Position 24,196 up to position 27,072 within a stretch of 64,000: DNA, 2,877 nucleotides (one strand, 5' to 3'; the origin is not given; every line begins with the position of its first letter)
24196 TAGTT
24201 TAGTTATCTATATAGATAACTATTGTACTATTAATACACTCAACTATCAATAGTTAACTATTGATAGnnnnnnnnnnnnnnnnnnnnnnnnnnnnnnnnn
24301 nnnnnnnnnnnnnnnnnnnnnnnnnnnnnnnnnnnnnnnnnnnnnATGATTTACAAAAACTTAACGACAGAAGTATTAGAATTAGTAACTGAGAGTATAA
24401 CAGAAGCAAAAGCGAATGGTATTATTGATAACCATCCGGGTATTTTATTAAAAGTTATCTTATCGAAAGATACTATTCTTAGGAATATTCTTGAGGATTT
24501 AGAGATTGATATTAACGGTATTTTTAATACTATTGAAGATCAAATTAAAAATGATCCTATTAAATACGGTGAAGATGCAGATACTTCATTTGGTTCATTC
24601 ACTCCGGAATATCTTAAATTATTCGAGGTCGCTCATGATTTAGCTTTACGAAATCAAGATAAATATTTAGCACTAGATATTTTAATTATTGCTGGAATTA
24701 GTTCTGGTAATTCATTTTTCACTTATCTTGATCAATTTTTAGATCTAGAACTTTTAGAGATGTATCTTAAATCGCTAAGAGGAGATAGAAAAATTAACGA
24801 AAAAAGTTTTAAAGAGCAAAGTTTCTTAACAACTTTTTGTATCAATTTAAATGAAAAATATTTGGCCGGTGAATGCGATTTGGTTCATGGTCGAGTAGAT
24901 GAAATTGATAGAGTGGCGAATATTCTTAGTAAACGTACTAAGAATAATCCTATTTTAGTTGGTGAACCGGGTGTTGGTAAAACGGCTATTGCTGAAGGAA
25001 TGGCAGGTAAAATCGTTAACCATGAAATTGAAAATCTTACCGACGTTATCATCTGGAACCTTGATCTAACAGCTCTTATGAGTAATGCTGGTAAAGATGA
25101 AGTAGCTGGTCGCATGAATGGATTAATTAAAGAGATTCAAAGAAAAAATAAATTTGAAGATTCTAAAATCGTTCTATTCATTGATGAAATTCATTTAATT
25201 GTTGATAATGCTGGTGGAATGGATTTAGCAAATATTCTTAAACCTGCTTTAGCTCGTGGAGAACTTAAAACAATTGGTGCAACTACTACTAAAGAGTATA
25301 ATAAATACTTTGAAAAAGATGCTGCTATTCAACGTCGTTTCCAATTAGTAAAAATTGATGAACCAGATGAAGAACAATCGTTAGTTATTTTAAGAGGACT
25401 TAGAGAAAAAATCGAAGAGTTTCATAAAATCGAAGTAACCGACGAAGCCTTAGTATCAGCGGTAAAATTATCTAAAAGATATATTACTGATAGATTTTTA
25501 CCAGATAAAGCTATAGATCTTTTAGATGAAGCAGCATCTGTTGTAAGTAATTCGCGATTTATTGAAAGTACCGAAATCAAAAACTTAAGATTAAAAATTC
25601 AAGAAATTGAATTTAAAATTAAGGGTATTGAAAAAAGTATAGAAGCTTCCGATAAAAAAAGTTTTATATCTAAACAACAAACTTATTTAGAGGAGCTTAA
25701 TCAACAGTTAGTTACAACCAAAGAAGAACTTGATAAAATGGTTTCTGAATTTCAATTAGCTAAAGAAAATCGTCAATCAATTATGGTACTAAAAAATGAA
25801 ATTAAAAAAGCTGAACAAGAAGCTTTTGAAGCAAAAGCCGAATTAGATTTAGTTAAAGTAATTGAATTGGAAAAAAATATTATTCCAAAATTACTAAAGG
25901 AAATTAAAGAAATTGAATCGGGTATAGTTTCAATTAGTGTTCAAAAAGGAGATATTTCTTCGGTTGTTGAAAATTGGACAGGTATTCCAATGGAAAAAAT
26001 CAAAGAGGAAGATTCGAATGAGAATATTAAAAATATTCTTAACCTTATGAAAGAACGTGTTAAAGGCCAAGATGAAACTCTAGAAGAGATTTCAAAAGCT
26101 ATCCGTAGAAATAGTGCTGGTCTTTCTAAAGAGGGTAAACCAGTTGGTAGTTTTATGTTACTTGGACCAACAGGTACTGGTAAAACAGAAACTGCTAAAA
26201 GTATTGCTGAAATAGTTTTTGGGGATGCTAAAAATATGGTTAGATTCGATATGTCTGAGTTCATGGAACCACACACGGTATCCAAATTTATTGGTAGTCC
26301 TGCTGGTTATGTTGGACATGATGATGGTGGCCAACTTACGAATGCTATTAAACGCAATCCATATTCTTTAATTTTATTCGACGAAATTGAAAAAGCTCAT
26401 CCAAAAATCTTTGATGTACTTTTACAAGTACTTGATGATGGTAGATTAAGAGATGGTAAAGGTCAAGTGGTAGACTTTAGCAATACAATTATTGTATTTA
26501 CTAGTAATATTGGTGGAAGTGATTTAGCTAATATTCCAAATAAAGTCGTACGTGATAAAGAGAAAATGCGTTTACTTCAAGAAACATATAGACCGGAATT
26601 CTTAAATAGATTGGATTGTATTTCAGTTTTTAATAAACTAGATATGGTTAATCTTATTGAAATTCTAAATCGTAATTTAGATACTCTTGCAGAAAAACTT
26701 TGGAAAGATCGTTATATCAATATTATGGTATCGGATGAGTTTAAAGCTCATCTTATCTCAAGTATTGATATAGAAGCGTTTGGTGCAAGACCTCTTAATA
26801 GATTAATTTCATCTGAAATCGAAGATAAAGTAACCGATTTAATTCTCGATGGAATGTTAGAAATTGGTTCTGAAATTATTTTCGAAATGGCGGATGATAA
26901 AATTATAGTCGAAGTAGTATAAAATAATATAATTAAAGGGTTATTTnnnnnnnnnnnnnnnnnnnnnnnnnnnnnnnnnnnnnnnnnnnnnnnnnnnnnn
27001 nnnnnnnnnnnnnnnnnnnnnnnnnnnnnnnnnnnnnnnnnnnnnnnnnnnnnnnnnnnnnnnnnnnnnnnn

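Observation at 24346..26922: Phage-encoded full-length ClpB/Hsp104-type disaggregase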

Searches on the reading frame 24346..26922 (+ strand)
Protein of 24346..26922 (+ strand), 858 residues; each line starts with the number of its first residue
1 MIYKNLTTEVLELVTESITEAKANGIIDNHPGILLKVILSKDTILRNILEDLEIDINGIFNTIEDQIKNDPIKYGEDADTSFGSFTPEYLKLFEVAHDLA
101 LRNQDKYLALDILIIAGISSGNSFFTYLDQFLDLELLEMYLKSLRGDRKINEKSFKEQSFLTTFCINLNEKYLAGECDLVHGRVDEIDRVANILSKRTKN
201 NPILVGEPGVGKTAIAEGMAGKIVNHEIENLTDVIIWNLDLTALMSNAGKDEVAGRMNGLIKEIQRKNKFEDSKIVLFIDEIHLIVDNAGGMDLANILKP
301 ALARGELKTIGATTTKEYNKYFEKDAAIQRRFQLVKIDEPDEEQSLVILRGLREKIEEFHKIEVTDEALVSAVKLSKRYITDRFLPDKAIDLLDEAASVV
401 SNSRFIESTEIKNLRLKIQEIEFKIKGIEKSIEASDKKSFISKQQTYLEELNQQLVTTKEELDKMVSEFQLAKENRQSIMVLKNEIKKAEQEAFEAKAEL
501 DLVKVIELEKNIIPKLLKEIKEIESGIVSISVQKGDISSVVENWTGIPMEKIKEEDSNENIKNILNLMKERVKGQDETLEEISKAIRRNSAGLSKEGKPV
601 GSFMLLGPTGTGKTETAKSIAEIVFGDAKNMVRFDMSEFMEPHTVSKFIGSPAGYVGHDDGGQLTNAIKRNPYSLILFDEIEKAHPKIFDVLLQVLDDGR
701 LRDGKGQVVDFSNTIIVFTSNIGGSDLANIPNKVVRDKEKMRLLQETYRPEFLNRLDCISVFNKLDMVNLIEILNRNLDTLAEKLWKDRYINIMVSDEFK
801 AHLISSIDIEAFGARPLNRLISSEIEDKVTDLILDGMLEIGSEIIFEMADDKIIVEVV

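Call 3: search_protein_families(library=pfam, proteins=[window:24346-26922:+], max_evalue=0.01)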
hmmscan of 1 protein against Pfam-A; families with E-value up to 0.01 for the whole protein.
window:24346-26922:+ (858 aa): 22 families
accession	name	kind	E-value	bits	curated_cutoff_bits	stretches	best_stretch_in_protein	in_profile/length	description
PF07724.20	AAA_2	-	3.2e-60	203.4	27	1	598-758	1-165/166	AAA domain (Cdc48 subfamily)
PF17871.7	AAA_lid_9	-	1.8e-28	99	22.8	1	342-438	2-98/104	AAA lid domain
PF00004.35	AAA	-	1.4e-20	74.5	21.2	2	203-332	2-123/131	ATPase family associated with various cellular activities (AAA)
PF07728.20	AAA_5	-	3.4e-18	66.4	22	2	603-729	2-130/139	AAA domain (dynein-related subfamily)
PF10431.15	ClpB_D2-small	-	1.5e-13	51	21.9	1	765-844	1-79/81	C-terminal, D2-small domain, of ClpB protein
PF00158.32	Sigma54_activat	-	2.3e-09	37.6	20.2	1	602-717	24-139/168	Sigma-54 interaction domain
PF13401.12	AAA_22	-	3.1e-08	34.4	27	0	198-285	4-96/130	AAA domain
PF13191.12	AAA_16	-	4.3e-08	34.3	32.6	1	182-221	4-46/167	AAA ATPase domain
PF13479.12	AAA_24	-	1.4e-06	28.7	27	1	603-704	5-96/195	AAA domain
PF13173.12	AAA_14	-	2e-06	28.3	27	0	203-285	6-74/129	AAA domain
PF20030.5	bpMoxR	-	2.9e-06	27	27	1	603-708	34-133/205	MoxR domain in the MoxR-vWA-beta-propeller ternary systems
PF01078.27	Mg_chelatase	-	6.7e-06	26.1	20.3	0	603-700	25-134/207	Magnesium chelatase, subunit ChlI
PF12775.13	AAA_7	-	1.3e-05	25.2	25.8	0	602-651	35-84/181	P-loop containing dynein motor region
PF06414.18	Zeta_toxin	-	1.9e-05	24.6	22.3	0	594-643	11-58/199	Zeta toxin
PF05496.18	RuvB_N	-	7.9e-05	22.9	27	0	201-270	35-99/159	Holliday junction DNA helicase RuvB P-loop domain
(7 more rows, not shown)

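Call 4: search_protein_families(library=ncbifam, proteins=[window:24346-26922:+], max_evalue=0.001)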
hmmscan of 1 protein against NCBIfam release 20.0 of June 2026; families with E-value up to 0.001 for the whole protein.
window:24346-26922:+ (858 aa): 20 families
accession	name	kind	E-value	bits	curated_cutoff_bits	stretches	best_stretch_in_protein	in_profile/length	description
TIGR03346.1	chaperone_ClpB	equivalog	1.2e-220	735.2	1232.1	1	9-855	4-852/853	ATP-dependent chaperone ClpB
TIGR03345.1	VI_ClpV1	equivalog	1.7e-192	642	884.95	1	34-838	30-840/852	type VI secretion system ATPase TssH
NF008118.0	PRK10865.1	equivalog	2.8e-176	587.9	1417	1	35-855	35-855/857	ATP-dependent chaperone ClpB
TIGR02639.1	ClpA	equivalog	2.8e-175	584.6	993.15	2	530-846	418-732/734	ATP-dependent Clp protease ATP-binding subunit ClpA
NF033607.0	disagg_AAA_ClpG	exception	1.1e-149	500.2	1900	2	523-846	546-874/932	AAA family protein disaggregase ClpG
NF033606.1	heat_AAA_ClpK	exception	1.7e-148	496.2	1900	2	501-842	546-892/949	heat shock survival AAA family ATPase ClpK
NF008263.0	PRK11034.1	equivalog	1.7e-129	433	1350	2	532-852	421-739/758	ATP-dependent Clp protease ATP-binding subunit ClpA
NF003745.1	PRK05342.1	equivalog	2.1e-07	30.2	359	0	730-829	278-380/418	ATP-dependent Clp protease ATP-binding subunit ClpX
NF009067.0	PRK12402.1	equivalog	2.4e-07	30.1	317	0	601-641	37-79/340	replication factor C small subunit 2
NF001679.0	PRK00440.1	equivalog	2e-06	27.1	303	0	599-629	38-68/322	replication factor C small subunit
TIGR03499.1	FlhF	equivalog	2.5e-06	27.7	174.15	1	458-622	62-220/286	flagellar biosynthesis GTPase FlhF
TIGR03922.1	T7SS_EccA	equivalog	2.6e-06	26.3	466.65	0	570-626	282-338/557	type VII secretion AAA-ATPase EccA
NF009881.0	PRK13341.1-2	equivalog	2.9e-06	25.5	651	1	203-373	56-204/736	AAA family ATPase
NF009883.0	PRK13341.1-4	equivalog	8e-06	24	668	1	200-344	56-175/729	AAA family ATPase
TIGR02928.1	TIGR02928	subfamily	8.9e-06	24.8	181.3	0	568-630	13-70/366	orc1/cdc6 family replication initiation protein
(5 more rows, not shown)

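Call 5: search_protein_families(library=phrogs, proteins=[window:24346-26922:+], max_evalue=0.001)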
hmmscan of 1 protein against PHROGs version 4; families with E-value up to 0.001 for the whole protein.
window:24346-26922:+ (858 aa): 11 families
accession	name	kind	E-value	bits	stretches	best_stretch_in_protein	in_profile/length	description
phrog_4871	-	other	8.5e-200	666.9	1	17-857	21-756/764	ATP-dependent protease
phrog_5846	-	DNA, RNA and nucleotide metabolism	2.4e-12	47.8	1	190-410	28-216/380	clamp loader of DNA polymerase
phrog_249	-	moron, auxiliary metabolic gene and host takeover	8.2e-11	42.8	1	445-722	22-245/380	porphyrin biosynthesis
phrog_168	-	DNA, RNA and nucleotide metabolism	5.7e-09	37.1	1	184-441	28-248/314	clamp loader of DNA polymerase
phrog_3277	-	DNA, RNA and nucleotide metabolism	3.7e-08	34.4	0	194-264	5-76/168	DnaC-like helicase loader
phrog_29395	-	unknown function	1.7e-07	31.6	1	443-722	24-324/531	-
phrog_1297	-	other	2e-06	28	0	602-701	27-128/356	ATPase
phrog_3757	-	unknown function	2.2e-05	25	0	576-622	102-148/367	-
phrog_7998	-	unknown function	2.4e-05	24.7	0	183-289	22-134/339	-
phrog_50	-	DNA, RNA and nucleotide metabolism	5.9e-05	23.3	0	194-232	363-398/570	DnaC-like helicase loader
phrog_2107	-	other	0.00056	20.6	0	204-227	8-31/201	thymidylate kinase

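Call 7: search_dna_similar(query=window:24346-26922:+, collection=phages, mode=protein, max_rows=40)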
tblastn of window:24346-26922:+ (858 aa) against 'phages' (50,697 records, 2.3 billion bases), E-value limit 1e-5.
Records with a match: 195; places in all: 197; records where one place covers at least 80% of the query: 63.
Best place of each record, by identity: <60% 195.
By first word of the organism name: Bacteriophage 52; Escherichia 33; Listeria 22; Klebsiella 11; Pseudomonas 11; Salmonella 10; Erwinia 8; Vibrio 7; Enterococcus 6; Staphylococcus 6; and 11 more.
By host as written in the record: - 76; Listeria monocytogenes 22; Escherichia coli 10; Staphylococcus aureus 5; Klebsiella pneumoniae 5; Pseudomonas aeruginosa PAO1 5; Salmonella enterica subsp. enterica serovar Typhimurium 4; Enterococcus faecalis 3; and 46 more.
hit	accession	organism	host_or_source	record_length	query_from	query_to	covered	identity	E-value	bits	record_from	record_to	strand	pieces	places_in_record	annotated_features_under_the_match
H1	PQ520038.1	Enterococcus phage IME_EF3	-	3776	14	854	98%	38.2%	3e-168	526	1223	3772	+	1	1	record has no annotation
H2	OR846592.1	Enterococcus phage Efs 1-1-1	Enterococcus faecalis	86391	14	856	98%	38.0%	1e-160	525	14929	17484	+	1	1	record has no annotation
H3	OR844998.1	Staphylococcus phage SA 1306 Kay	Staphylococcus aureus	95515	1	836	97%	38.3%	2e-157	516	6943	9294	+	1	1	record has no annotation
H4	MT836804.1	Bacteriophage sp.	human fecal samples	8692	33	854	96%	38.3%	3e-157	515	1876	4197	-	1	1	record has no annotation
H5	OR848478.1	Listeria phage LM 4-14-1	Listeria monocytogenes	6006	14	857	98%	36.9%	1e-155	506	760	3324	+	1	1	record has no annotation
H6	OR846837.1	Listeria phage LM 4-11-1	Listeria monocytogenes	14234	14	857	98%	36.9%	5e-154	506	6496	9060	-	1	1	record has no annotation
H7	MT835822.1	Bacteriophage sp.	human fecal samples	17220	16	851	97%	36.9%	2e-149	492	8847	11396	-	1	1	record has no annotation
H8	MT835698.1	Bacteriophage sp.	human fecal samples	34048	1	834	97%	36.9%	9e-151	496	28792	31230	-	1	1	record has no annotation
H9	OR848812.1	Listeria phage LM 4-14-1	Listeria monocytogenes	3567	14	857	98%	36.3%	4e-160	503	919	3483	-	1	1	record has no annotation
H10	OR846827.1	Listeria phage LM 4-11-1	Listeria monocytogenes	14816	14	857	98%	36.3%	5e-153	503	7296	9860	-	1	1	record has no annotation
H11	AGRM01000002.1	Salmonella enterica subsp. houtenae str. ATCC BAA-1581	Homo sapiens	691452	31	855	96%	37.1%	7e-155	508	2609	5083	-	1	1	ATP-dependent chaperone protein ClpB | hypothetical protein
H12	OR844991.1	Staphylococcus phage SA 1306 Kay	Staphylococcus aureus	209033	32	851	96%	36.9%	7e-152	499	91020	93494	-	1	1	record has no annotation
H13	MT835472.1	Bacteriophage sp.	human fecal samples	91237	96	853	88%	39.1%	2e-150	496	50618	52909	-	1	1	record has no annotation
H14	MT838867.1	Bacteriophage sp.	human fecal samples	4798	7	826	96%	36.1%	3e-156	502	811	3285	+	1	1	record has no annotation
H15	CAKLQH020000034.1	Acinetobacter phage MD-2021a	not known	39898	63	845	91%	37.5%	5e-154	506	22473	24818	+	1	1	clpB: protein disaggregation chaperone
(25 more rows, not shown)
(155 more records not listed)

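Call 15: find_homologous_proteins(query=window:24346-26922:+, max_evalue=1e-50)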
Query window:24346-26922:+ (858 aa): 8000 proteins with E <= 1e-50 among 8000 candidates; the best 120 are listed.
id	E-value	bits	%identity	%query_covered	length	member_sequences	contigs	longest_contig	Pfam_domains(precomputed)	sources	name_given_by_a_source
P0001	0.0e+0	1841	100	100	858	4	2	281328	PF13173.13,PF02861.26,PF20030.6,PF00004.36,PF13401.13,PF17871.8,PF07728.21,PF13191.13,PF06414.19,PF13479.13,PF00158.33,PF07724.21,PF01078.28,PF10431.16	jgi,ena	-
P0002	0.0e+0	1539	83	100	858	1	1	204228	PF13173.13,PF02861.26,PF20030.6,PF00004.36,PF13401.13,PF17871.8,PF07728.21,PF13191.13,PF13479.13,PF00158.33,PF07724.21,PF12775.14,PF01078.28,PF10431.16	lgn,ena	-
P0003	0.0e+0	1486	81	100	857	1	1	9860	PF13173.13,PF02861.26,PF20030.6,PF00004.36,PF13401.13,PF17871.8,PF07728.21,PF13191.13,PF06414.19,PF00158.33,PF07724.21,PF12775.14,PF01078.28,PF10431.16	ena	-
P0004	0.0e+0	1371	75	99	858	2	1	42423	PF13173.13,PF02861.26,PF20030.6,PF00004.36,PF13401.13,PF17871.8,PF07728.21,PF13191.13,PF00158.33,PF07724.21,PF12775.14,PF10431.16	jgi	-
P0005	0.0e+0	1184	66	99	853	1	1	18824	PF02861.26,PF00004.36,PF13401.13,PF17871.8,PF07728.21,PF13191.13,PF06414.19,PF00158.33,PF07724.21,PF12775.14,PF10431.16,PF20720.4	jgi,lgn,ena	-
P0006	0.0e+0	1097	61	100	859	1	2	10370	PF02861.26,PF20030.6,PF00004.36,PF13401.13,PF23569.2,PF17871.8,PF07728.21,PF13191.13,PF00158.33,PF07724.21,PF12775.14,PF10431.16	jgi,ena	-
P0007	0.0e+0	1061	60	99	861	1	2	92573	PF02861.26,PF00158.33,PF07724.21,PF00004.36,PF13401.13,PF23569.2,PF17871.8,PF07728.21,PF10431.16,PF13191.13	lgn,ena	-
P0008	0.0e+0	1051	59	99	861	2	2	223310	PF02861.26,PF00158.33,PF07724.21,PF00004.36,PF13401.13,PF23569.2,PF17871.8,PF07728.21,PF10431.16,PF13191.13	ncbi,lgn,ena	-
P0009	0.0e+0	1045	59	99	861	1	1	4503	PF02861.26,PF00158.33,PF07724.21,PF00004.36,PF13401.13,PF17871.8,PF07728.21,PF01078.28,PF10431.16,PF13191.13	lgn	-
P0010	0.0e+0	1045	59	99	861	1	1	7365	PF02861.26,PF00158.33,PF07724.21,PF00004.36,PF13401.13,PF17871.8,PF07728.21,PF01078.28,PF10431.16,PF13191.13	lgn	-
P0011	0.0e+0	1031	57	99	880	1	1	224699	PF02861.26,PF00158.33,PF07724.21,PF00004.36,PF13401.13,PF17871.8,PF07728.21,PF10431.16,PF04851.22,PF13191.13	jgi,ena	-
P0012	0.0e+0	1024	57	99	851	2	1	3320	PF02861.26,PF00158.33,PF07724.21,PF00004.36,PF13401.13,PF23569.2,PF17871.8,PF07728.21,PF01078.28,PF10431.16,PF13191.13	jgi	jgi:ATP-dependent Clp protease ATP-binding subunit ClpB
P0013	3.0e-179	617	43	89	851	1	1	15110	PF13173.13,PF02861.26,PF00004.36,PF13401.13,PF23569.2,PF17871.8,PF07728.21,PF13191.13,PF00158.33,PF07724.21,PF12775.14,PF05621.18,PF10431.16,PF20720.4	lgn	-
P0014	3.1e-179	617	43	89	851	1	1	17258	PF13173.13,PF02861.26,PF00004.36,PF13401.13,PF23569.2,PF17871.8,PF07728.21,PF13191.13,PF00158.33,PF07724.21,PF12775.14,PF05621.18,PF10431.16,PF20720.4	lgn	-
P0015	1.9e-177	611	41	95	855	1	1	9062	PF13173.13,PF02861.26,PF00004.36,PF13401.13,PF23569.2,PF17871.8,PF07728.21,PF13191.13,PF00158.33,PF07724.21,PF12775.14,PF10431.16,PF20720.4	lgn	-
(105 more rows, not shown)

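Call 16: find_related_loci(query=window:24346-26922:+, collection=viral_contigs, flank=10000)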
Query window:24346-26922:+ (858 aa) in viral_contigs; peptide patterns used: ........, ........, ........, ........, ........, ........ (x = any residue, [..] = any of these).
31 stretches matched a pattern; 25 encode a relative of the query (tblastn E <= 1e-3); 24 distinct loci.
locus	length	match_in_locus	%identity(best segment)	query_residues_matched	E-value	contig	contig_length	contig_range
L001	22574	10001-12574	91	1-858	0e+0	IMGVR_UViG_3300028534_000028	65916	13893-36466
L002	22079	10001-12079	39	156-844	3e-133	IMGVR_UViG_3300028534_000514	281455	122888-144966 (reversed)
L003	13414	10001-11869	38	161-836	1e-123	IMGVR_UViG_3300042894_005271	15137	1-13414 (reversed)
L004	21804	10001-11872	37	160-836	1e-117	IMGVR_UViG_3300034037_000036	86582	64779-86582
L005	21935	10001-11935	43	161-857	7e-76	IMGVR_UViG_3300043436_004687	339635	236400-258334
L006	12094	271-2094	39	161-842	1e-68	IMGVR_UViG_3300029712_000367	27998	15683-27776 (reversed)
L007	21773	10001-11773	43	153-855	7e-73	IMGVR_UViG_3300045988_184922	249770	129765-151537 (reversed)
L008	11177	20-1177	39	348-855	6e-61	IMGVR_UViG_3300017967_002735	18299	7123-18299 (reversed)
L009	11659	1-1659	39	183-855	7e-61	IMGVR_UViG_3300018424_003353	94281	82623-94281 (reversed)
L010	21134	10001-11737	40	158-857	9e-61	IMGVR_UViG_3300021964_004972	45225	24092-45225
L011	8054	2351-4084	38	158-855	2e-59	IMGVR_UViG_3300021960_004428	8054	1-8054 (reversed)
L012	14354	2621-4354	39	158-855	1e-57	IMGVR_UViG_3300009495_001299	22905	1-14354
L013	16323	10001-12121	40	34-857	3e-57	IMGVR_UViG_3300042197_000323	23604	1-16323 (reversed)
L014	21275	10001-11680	39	160-841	1e-56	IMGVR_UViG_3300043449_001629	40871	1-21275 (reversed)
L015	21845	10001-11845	37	119-853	5e-57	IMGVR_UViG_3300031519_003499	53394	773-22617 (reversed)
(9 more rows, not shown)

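Call 21: find_encoding_contigs(protein=P0001, flank=10000, max_places=4)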
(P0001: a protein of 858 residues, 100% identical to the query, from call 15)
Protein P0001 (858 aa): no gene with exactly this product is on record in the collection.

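Call 22: find_encoding_contigs(protein=P0008, flank=10000, max_places=3)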
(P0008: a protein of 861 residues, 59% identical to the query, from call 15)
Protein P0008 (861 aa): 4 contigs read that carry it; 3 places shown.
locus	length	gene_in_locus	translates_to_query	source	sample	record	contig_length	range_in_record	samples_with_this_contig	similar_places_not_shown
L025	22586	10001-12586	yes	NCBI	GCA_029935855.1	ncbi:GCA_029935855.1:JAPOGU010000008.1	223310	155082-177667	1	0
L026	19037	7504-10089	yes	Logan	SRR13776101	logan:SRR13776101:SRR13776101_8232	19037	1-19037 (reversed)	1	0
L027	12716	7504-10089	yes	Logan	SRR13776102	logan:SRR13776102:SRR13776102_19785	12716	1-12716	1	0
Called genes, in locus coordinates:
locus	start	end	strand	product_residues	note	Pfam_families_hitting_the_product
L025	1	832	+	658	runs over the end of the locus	PF00204:DNA_gyraseB (weak)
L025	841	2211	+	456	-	PF00521:DNA_topoisoIV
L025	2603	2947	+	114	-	-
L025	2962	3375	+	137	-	-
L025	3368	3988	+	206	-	-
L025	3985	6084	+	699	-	-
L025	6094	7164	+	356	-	PF00149:Metallophos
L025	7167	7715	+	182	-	-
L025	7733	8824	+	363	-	-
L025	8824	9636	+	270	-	PF06508:QueC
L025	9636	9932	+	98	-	-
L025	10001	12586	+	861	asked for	PF02861:Clp_N, PF00158:Sigma54_activat (faint), PF00004:AAA, PF17871:AAA_lid_9, PF00004:AAA (weak), PF07724:AAA_2, PF07728:AAA_5, PF10431:ClpB_D2-small, +3 more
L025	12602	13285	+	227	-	-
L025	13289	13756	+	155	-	-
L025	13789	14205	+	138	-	PF05565:Sipho_Gp157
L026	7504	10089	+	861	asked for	PF02861:Clp_N, PF00158:Sigma54_activat (faint), PF00004:AAA, PF17871:AAA_lid_9, PF00004:AAA (weak), PF07724:AAA_2, PF07728:AAA_5, PF10431:ClpB_D2-small, +3 more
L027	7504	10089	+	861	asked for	PF02861:Clp_N, PF00158:Sigma54_activat (faint), PF00004:AAA, PF17871:AAA_lid_9, PF00004:AAA (weak), PF07724:AAA_2, PF07728:AAA_5, PF10431:ClpB_D2-small, +3 more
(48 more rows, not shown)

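Call 23: find_encoding_contigs(protein=P0002, flank=10000, max_places=3)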
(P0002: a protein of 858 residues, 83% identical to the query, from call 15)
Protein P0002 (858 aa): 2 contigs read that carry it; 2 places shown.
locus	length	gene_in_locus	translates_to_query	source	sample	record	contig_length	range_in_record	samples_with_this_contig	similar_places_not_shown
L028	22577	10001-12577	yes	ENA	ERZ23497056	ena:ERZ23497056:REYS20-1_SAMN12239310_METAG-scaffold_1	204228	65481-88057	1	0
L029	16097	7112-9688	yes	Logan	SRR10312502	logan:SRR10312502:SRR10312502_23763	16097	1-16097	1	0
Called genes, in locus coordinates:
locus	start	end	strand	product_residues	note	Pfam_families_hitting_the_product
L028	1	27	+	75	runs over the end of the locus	-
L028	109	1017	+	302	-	PF05265:DUF723, PF14311:DUF4379 (faint), PF05265:DUF723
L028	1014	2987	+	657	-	PF02518:HATPase_c (weak), PF00204:DNA_gyraseB, PF01751:Toprim (weak)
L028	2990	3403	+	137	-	-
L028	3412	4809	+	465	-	PF00521:DNA_topoisoIV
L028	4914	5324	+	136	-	-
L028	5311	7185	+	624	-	-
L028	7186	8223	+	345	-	PF00149:Metallophos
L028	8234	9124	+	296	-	-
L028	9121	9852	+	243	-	PF06508:QueC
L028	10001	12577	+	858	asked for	PF02861:Clp_N, PF13173:AAA_14 (faint), PF00004:AAA, PF17871:AAA_lid_9, PF00004:AAA, PF07724:AAA_2, PF07728:AAA_5, PF10431:ClpB_D2-small, +7 more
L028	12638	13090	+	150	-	-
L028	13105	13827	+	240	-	-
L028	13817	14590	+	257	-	-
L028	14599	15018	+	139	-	PF09424:YqeY (faint)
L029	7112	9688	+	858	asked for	PF02861:Clp_N, PF13173:AAA_14 (faint), PF00004:AAA, PF17871:AAA_lid_9, PF00004:AAA, PF07724:AAA_2, PF07728:AAA_5, PF10431:ClpB_D2-small, +7 more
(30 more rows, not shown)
